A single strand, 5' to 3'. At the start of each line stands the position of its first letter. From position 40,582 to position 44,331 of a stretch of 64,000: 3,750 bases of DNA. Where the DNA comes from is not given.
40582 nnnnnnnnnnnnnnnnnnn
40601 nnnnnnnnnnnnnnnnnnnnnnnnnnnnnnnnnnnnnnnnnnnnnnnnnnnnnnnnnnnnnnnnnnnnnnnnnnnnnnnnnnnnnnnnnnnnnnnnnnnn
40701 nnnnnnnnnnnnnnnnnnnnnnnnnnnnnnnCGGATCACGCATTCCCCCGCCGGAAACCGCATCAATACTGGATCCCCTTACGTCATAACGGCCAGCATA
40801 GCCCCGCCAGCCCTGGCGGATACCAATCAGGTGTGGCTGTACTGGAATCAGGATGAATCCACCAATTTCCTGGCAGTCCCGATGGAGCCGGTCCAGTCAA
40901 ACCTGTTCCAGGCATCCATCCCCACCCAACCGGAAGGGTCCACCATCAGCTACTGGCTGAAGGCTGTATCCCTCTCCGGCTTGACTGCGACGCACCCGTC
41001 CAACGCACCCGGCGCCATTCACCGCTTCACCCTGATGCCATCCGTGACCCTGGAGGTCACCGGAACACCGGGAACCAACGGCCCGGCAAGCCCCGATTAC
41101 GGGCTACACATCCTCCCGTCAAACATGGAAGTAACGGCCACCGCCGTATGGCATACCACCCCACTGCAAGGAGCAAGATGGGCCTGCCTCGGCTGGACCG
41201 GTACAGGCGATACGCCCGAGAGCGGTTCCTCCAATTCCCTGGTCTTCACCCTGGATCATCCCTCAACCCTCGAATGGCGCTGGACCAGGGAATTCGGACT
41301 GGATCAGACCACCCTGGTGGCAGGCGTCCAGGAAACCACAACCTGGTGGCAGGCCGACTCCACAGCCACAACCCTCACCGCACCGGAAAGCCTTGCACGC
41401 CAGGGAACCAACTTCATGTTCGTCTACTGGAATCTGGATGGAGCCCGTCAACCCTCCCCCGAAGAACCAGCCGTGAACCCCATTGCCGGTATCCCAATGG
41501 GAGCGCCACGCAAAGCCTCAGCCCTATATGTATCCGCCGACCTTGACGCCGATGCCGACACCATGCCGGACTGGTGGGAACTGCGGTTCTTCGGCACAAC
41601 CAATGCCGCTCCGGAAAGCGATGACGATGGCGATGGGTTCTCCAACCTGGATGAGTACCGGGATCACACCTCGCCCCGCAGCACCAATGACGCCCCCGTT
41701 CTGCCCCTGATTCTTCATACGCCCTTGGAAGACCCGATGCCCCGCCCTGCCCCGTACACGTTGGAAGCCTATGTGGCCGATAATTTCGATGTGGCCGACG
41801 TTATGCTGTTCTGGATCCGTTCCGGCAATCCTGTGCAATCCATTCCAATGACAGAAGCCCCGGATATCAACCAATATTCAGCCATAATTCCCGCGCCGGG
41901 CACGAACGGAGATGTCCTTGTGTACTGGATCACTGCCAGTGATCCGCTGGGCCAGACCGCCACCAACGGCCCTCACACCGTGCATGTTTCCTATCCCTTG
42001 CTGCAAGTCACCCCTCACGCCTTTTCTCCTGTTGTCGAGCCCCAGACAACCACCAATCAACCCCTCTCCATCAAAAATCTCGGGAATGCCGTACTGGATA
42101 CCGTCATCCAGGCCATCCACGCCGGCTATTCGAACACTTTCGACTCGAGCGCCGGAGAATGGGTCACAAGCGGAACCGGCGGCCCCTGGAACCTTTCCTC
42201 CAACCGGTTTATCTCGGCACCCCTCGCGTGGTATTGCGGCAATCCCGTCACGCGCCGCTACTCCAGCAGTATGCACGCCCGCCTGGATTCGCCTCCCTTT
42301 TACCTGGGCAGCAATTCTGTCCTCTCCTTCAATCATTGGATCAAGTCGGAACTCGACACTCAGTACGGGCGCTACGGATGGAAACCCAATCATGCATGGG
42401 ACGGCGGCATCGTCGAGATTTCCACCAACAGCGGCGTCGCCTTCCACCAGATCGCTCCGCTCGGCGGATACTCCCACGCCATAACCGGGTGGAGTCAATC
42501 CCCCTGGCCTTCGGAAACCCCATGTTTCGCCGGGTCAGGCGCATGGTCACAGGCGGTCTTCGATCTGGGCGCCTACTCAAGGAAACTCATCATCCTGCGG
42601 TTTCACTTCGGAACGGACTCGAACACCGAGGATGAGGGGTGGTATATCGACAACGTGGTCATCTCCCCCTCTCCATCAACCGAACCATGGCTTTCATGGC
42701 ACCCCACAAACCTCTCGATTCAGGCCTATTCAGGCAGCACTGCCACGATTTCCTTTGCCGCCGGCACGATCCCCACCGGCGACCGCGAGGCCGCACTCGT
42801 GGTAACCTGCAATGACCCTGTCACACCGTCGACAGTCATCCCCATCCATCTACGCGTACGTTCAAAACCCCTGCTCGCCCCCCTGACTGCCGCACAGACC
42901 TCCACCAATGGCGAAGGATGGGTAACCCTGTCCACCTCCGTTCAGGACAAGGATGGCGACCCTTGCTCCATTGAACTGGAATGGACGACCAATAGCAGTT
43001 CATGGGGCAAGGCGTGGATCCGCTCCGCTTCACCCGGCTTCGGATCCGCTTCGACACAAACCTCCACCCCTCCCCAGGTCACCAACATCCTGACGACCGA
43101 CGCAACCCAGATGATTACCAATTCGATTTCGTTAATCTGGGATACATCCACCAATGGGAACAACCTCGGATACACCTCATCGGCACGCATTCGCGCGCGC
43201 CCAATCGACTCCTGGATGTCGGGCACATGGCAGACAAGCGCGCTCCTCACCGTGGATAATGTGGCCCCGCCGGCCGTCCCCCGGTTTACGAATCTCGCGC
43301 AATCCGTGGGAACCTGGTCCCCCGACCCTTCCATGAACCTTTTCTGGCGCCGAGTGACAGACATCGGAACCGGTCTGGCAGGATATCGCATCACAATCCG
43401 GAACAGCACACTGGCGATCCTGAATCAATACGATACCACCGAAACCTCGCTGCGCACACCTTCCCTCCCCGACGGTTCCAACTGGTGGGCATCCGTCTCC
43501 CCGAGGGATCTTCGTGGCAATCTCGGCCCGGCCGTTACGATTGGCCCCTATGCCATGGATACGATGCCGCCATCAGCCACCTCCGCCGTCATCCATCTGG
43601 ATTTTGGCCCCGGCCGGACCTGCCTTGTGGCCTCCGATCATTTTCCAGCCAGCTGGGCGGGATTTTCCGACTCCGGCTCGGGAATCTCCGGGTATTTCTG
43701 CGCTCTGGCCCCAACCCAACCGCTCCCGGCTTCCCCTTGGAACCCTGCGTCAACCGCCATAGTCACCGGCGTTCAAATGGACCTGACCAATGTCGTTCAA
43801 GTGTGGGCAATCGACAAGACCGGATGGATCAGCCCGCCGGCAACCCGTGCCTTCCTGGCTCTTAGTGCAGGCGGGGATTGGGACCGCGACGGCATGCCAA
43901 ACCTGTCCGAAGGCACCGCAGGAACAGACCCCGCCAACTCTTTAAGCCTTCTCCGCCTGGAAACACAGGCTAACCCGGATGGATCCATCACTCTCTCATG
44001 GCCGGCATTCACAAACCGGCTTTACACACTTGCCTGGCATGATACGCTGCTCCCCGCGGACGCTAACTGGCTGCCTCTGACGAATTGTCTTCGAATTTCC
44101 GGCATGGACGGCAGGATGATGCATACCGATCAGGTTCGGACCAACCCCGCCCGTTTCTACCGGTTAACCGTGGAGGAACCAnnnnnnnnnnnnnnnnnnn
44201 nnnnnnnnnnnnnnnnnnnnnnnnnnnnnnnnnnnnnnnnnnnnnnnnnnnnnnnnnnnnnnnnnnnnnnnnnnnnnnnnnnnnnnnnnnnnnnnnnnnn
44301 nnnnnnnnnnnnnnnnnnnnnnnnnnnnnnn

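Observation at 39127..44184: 1.68-kaa secreted S8 peptidase with about 1,300 aa of non-catalytic C-terminal domains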

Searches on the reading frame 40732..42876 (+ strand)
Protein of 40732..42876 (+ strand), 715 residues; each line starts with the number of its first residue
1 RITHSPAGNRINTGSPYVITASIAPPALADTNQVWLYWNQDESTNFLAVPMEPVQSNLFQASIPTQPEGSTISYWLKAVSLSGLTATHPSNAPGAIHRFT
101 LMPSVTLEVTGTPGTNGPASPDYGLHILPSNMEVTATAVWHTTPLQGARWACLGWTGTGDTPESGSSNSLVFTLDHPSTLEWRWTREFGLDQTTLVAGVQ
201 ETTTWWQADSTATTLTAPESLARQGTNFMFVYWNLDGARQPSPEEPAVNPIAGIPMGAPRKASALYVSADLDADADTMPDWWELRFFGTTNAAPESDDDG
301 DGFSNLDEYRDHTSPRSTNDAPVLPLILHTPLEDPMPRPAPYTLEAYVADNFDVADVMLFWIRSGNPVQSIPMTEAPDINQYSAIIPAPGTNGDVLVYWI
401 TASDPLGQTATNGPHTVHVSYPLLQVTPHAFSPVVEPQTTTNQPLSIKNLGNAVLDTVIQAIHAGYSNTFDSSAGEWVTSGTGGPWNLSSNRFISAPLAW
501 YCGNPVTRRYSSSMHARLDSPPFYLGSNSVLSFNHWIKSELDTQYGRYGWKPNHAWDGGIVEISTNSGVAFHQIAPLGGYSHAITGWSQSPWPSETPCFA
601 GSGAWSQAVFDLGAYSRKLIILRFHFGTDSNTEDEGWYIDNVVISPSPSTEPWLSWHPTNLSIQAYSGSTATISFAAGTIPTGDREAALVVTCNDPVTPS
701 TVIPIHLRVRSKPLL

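Call 25: predict_structure(alignment_id=A3)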
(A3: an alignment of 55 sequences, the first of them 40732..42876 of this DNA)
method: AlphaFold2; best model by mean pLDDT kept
length: 715 residues; sequences in the alignment: 55
mean_pLDDT: 92.4   pTM: 0.57
mean pLDDT of the five models: 92.4, 92.1, 91.3, 91.3, 91.2
residues with pLDDT >= 90: 563; 70-90: 141; 50-70: 11; < 50: 0
segments of 3 or more residues with pLDDT < 50: none
pLDDT, mean of each block of 10 residues (from residue 1): 91 90 91 94 91 93 91 95 94 93 94 94 94 95 95 96 96 96 97 82 94 93 89 93 89 95 94 92 92 91 91 89 93 94 95 92 94 90 93 94 92 96 96 93 97 96 88 80 87 90 93 94 92 96 85 93 94 97 89 95 95 93 95 93 83 91 97 92 91 94 94 72
secondary structure, 60 per line:
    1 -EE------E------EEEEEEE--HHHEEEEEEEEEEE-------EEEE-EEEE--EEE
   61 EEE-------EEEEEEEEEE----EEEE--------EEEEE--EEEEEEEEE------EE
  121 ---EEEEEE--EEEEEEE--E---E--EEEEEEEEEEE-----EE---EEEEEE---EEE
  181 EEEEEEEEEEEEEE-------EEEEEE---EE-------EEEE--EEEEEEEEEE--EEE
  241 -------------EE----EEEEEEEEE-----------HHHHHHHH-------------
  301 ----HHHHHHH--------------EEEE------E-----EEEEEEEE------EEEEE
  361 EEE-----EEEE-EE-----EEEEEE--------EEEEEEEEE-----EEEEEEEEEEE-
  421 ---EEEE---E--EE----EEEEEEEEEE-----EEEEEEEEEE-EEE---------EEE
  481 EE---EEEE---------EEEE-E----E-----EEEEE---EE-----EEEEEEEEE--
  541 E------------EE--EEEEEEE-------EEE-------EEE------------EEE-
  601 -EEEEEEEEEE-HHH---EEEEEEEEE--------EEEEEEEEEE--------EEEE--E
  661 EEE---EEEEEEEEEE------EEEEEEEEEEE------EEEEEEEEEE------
elements in order (helices of 4 or more, strands of 3 or more residues): E17-23 E29-39 E47-50 E52-55 E58-63 E71-80 E85-88 E97-101 E104-112 E124-129 E132-138 E148-158 E169-174 E178-194 E202-207 E220-223 E226-235 E238-240 E260-268 H280-287 H305-311 E326-329 E342-349 E356-363 E369-372 E381-386 E395-403 E409-419 E424-427 E440-449 E455-464 E466-468 E478-482 E486-489 E499-502 E515-519 E530-538 E558-564 E572-574 E582-584 E597-599 E602-611 E619-627 E636-645 E654-657 E660-663 E667-676 E683-693 E700-709
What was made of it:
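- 41053..41535 (+): Beta-sandwich region B2-B3 (aa 643-803), with the conserved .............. motif. AF2 secondary structure (call 25).
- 41536..41700 (+): T1 (aa 804-858): thrombospondin-type-3-like, Asp-rich, probably Ca-binding linker with two short helices (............................). Helices in the AF2 model (call 25).
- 41992..42141 (+): Short Ig-like strand set B5 (aa 956-1005) that precedes the jelly-roll. AF2 strands (call 25).
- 42676..42864 (+): Ig-like beta-sandwich B6 (aa 1184-1246). AF2 model (call 25).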

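Call 28: fold_search(model_id=the predicted structure, library=pdb)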
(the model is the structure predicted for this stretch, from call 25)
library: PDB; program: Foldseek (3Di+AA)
matches with E <= 10: 1870; with E <= 0.001: 254
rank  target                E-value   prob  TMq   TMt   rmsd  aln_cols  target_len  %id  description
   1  7som_D                1.3e-10  1.00  0.09  0.05  41.4       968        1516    9  Ciliary C2 central pair apparatus isolated from Chlamydomonas reinhardtii (released 2022-04-13)
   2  8b0g_A                3.8e-10  1.00  0.16  0.10  45.1       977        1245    9  2C9, C5b9-CD59 structure (released 2023-02-22)
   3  9ijj_4I               3.8e-10  1.00  0.12  0.04  52.5       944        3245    8  In situ structure of the central apparatus in mouse sperm axoneme. (released 2025-06-04)
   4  4e0s_A                3.9e-10  1.00  0.16  0.09  44.8       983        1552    9  Crystal Structure of C5b-6 (released 2012-04-18)
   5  6tav_A                1.1e-09  1.00  0.13  0.08  48.3       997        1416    7  Crystal structure of endopeptidase-induced alpha2-macroglobulin (released 2021-05-12)
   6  9ijj_h                1.6e-09  0.99  0.09  0.06  43.1      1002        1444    8  In situ structure of the central apparatus in mouse sperm axoneme. (released 2025-06-04)
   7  6tav_D                3.3e-09  1.00  0.13  0.08  47.7       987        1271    7  Crystal structure of endopeptidase-induced alpha2-macroglobulin (released 2021-05-12)
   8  7o7p_A                5.7e-09  1.00  0.14  0.09  49.0       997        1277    7  (h-alpha2M)4 activated state (released 2022-04-13)
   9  7o7n_A                6.0e-09  1.00  0.14  0.09  48.2       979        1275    8  (h-alpha2M)4 semiactivated I state (released 2022-04-13)
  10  4a5w_A                6.9e-09  1.00  0.16  0.09  45.8       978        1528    9  Crystal structure of C5b6 (released 2012-03-14)
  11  9u61_E                6.9e-09  1.00  0.14  0.08  45.5       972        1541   10  CP/MBL pathways C3 convertase C4b2a and C3 complex (released 2026-01-14)
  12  7o7p_C                8.0e-09  1.00  0.14  0.09  49.0       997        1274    7  (h-alpha2M)4 activated state (released 2022-04-13)
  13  9ijj_4G               8.0e-09  0.98  0.10  0.03  60.5      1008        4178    8  In situ structure of the central apparatus in mouse sperm axoneme. (released 2025-06-04)
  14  7sqc_O0               8.7e-09  0.99  0.11  0.08  43.3      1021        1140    9  Ciliary C1 central pair apparatus isolated from Chlamydomonas reinhardtii (released 2022-04-13)
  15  6tav_C                1.1e-08  1.00  0.13  0.08  48.5       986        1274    8  Crystal structure of endopeptidase-induced alpha2-macroglobulin (released 2021-05-12)
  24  7s64_A                6.3e-08  0.99  0.12  0.07  47.7      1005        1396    8  Intermediate-form oocyte/egg Alpha-2-Macroglobulin (A2Moo) tetramer (released 2022-01-05)
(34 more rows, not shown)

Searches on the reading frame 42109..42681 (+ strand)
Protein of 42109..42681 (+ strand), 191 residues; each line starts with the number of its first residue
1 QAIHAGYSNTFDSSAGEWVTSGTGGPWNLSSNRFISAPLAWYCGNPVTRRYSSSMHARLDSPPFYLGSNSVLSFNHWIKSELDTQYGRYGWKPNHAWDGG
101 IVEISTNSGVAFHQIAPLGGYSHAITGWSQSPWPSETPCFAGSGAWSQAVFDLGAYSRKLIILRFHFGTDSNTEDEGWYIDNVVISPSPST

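Call 30: search_solved_structures(query=window:42109-42681:+, max_evalue=1, show_alignments=2)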
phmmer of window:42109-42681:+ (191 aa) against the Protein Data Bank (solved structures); distinct sequences matched with E-value up to 1: 0.
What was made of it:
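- Tried and rejected: A single-sequence search found nothing (call 30).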

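Call 60: search_solved_structures(query=A5, max_evalue=1, show_alignments=1)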
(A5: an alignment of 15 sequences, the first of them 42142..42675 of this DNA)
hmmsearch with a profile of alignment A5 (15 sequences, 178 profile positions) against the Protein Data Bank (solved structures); distinct sequences matched with E-value up to 1: 1.
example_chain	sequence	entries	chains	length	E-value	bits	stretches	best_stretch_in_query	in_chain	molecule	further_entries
4yu5_A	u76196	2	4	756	2.2e-05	27.3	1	132-175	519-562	Immune inhibitor A, metalloprotease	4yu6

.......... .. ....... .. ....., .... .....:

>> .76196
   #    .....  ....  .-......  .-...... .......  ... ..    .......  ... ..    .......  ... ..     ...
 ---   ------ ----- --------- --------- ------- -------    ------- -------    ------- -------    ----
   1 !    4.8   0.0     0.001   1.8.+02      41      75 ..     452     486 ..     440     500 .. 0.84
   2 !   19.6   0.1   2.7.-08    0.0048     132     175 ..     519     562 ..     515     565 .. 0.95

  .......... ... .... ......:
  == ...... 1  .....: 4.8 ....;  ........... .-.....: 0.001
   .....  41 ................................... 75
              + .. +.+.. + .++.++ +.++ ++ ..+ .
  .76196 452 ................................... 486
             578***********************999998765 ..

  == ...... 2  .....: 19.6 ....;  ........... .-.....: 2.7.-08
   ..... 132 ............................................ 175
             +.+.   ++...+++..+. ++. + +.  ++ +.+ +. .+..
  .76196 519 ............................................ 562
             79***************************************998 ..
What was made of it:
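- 42142..42675 (+): MAM-type jelly-roll (aa 1006-1183, includes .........), probably a ligand- or substrate-binding module. It is as conserved as the catalytic domain. The profile hits InhA 4YU5 at E = 2.2e-5 (call 60).
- On InhA-like MAM domain (PF20773): The profile hits InhA 4YU5 (call 60).
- Tried and rejected: The profile search was needed (call 60).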

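Call 61: search_protein_families(library=pfam, alignment_id=A5, max_evalue=0.01)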
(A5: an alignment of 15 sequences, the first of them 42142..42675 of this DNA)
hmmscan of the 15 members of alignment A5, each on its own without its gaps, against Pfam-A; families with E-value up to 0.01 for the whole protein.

A. member 1, window:42142-42675:+ (178 aa): 1 family
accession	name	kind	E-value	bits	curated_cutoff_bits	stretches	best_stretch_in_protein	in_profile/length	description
PF20773.4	InhA-like_MAM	-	5.9e-07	29.6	26.9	1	127-174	114-162/191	Immune inhibitor A-like, MAM domain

B. families by the number of members that match (of 15 scanned): 2 families
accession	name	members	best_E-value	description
PF20773.4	InhA-like_MAM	15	1.8e-11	Immune inhibitor A-like, MAM domain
PF21471.3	Reelin_subrepeat-B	4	0.00011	Reelin subrepeat B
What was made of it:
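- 42142..42675 (+): Pfam InhA-like_MAM scores 29.6 against 26.9 on the isolated segment, and 15 of 15 orthologues match (call 61).
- On InhA-like MAM domain (PF20773): On the isolated domain it is 29.6, above 26.9, and 15 of 15 orthologues match, best E = 1.8e-11 (call 61).
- Checked: The isolated segment aa 1006-1183 passes the Pfam gathering score for InhA-like_MAM (29.6 against 26.9), and 15 of 15 orthologues match (call 61).
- The MAM segment passes the Pfam threshold (call 61) and its profile hits InhA (call 60).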

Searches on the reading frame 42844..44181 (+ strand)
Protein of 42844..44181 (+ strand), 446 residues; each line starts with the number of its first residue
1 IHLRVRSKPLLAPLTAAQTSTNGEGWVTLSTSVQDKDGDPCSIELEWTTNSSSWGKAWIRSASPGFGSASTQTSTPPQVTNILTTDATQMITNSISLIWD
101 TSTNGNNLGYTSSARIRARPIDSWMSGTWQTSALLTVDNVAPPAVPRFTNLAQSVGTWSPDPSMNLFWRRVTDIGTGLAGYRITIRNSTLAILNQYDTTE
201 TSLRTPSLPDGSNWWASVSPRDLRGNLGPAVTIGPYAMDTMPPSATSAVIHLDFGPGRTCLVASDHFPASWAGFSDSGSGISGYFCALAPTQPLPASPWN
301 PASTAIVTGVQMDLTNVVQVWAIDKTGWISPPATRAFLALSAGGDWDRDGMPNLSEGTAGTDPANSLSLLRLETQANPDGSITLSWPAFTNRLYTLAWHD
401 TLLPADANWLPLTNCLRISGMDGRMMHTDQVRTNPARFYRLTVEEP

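Call 23: predict_structure(alignment_id=A2)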
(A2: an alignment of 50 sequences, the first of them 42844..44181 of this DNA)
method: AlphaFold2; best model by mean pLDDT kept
length: 446 residues; sequences in the alignment: 50
mean_pLDDT: 91.1   pTM: 0.68
mean pLDDT of the five models: 91.1, 90.8, 89.6, 87.7, 86.0
residues with pLDDT >= 90: 332; 70-90: 94; 50-70: 20; < 50: 0
segments of 3 or more residues with pLDDT < 50: none
pLDDT, mean of each block of 10 residues (from residue 1): 79 94 94 94 97 94 95 92 91 96 93 96 94 96 96 93 96 94 86 87 93 94 95 94 96 87 92 95 89 65 92 93 93 94 91 89 87 90 92 91 76 91 91 80 89
secondary structure, 60 per line:
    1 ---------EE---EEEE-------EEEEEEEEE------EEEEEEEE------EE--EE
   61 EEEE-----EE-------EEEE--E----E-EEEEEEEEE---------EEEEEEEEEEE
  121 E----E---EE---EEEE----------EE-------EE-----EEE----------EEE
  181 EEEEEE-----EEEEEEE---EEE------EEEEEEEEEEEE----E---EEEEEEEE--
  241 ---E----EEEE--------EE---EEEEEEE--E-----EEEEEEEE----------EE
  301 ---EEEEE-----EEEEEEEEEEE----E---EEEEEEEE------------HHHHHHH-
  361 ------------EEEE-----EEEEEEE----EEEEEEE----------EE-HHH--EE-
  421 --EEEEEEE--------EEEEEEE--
elements in order: E15-18 E26-34 E41-48 E59-64 E79-82 E92-100 E110-121 E135-138 E165-167 E178-186 E192-198 E202-204 E211-222 E231-238 E249-252 E266-272 E281-288 E304-308 E314-324 E333-340 H353-359 E373-376 E382-388 E393-399 E423-429 E438-444
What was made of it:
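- AF2 models have pLDDT 91.1 and 92.4 (calls 23, 25).
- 42865..43260 (+): Fn3/Ig-like domain D1 (aa 1247-1378). AF2 model of aa 1240-1685, pLDDT 91.1 (call 23).
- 43867..43944 (+): T2 (aa 1581-1606): second TSP3-like Asp-rich linker (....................). Helix at aa 1592-1598 in the model (call 23).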

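Call 26: fold_search(model_id=the predicted structure, library=pdb)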
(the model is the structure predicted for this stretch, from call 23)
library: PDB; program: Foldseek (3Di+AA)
matches with E <= 10: 1935; with E <= 0.001: 367
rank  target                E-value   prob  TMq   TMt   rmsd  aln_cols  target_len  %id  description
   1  5e53_D                5.5e-12  1.00  0.22  0.29  17.2       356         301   13  Crystal structure of chicken CNTN1 FN1-FN3 domains (released 2016-08-31)
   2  7mro                  1.6e-11  1.00  0.25  0.33  16.8       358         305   14  Zebrafish CNTN4 FN1-FN3 domains (released 2022-01-05)
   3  5e4s                  1.7e-11  1.00  0.21  0.27  17.4       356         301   13  Crystal structure of mouse CNTN4 FN1-FN3 domains (released 2016-08-31)
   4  2jll                  2.5e-11  1.00  0.22  0.25  15.4       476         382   11  Crystal structure of NCAM2 IgIV-FN3II (released 2009-11-17)
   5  8bxr                  3.2e-11  1.00  0.27  0.38  13.3       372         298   13  Titin FnIII-domain I109-I111 (I/A4-A/A6) from the MIR region (released 2023-02-15)
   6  8q6t_I                5.1e-11  1.00  0.32  0.16  17.2       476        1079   13  Helical reconstruction of the relaxed thick filament from FIB milled left ventricular mouse myofibrils (released 2023-11-01)
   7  8bnq_A                5.1e-11  1.00  0.24  0.32  12.7       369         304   15  Crystal structure of the FnIII-tandem A84-A86 from the A-band of titin (released 2023-04-12)
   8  8qy6_A                5.1e-11  1.00  0.24  0.20  25.1       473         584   13  Structure of interleukin 6 (gp130 P496L mutant). (released 2024-02-21)
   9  8v2b_B                9.0e-11  1.00  0.24  0.20  24.9       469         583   12  Cryo-EM structure of mouse type II OSM receptor complex: model for full extracellular assembly (released 2024-11-20)
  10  9ba4_A                1.1e-10  1.00  0.33  0.19  13.2       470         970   11  Full-length cross-linked Contactin 2 (CNTN2) (released 2024-07-17)
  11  7mrk_D                1.2e-10  1.00  0.26  0.36  15.7       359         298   16  Chicken CNTN4 APP complex (released 2022-01-05)
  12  5e53_A                1.3e-10  1.00  0.23  0.30  17.5       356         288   13  Crystal structure of chicken CNTN1 FN1-FN3 domains (released 2016-08-31)
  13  8bnq_B                1.6e-10  1.00  0.28  0.38  11.8       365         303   15  Crystal structure of the FnIII-tandem A84-A86 from the A-band of titin (released 2023-04-12)
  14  5e55_B                1.8e-10  1.00  0.20  0.28  18.8       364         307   14  Crystal structure of mouse CNTN6 FN1-FN3 domains (released 2016-08-31)
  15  8qy5_A                2.0e-10  1.00  0.24  0.20  25.1       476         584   13  Structure of interleukin 6. (released 2024-02-21)
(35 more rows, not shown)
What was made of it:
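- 42865..43260 (+): Foldseek matches tandem FnIII proteins at E about 1e-11 (call 26).
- Foldseek matches tandem FnIII proteins (call 26). The four C-terminal domains resemble the FnIII tandems of adhesion molecules (call 26).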
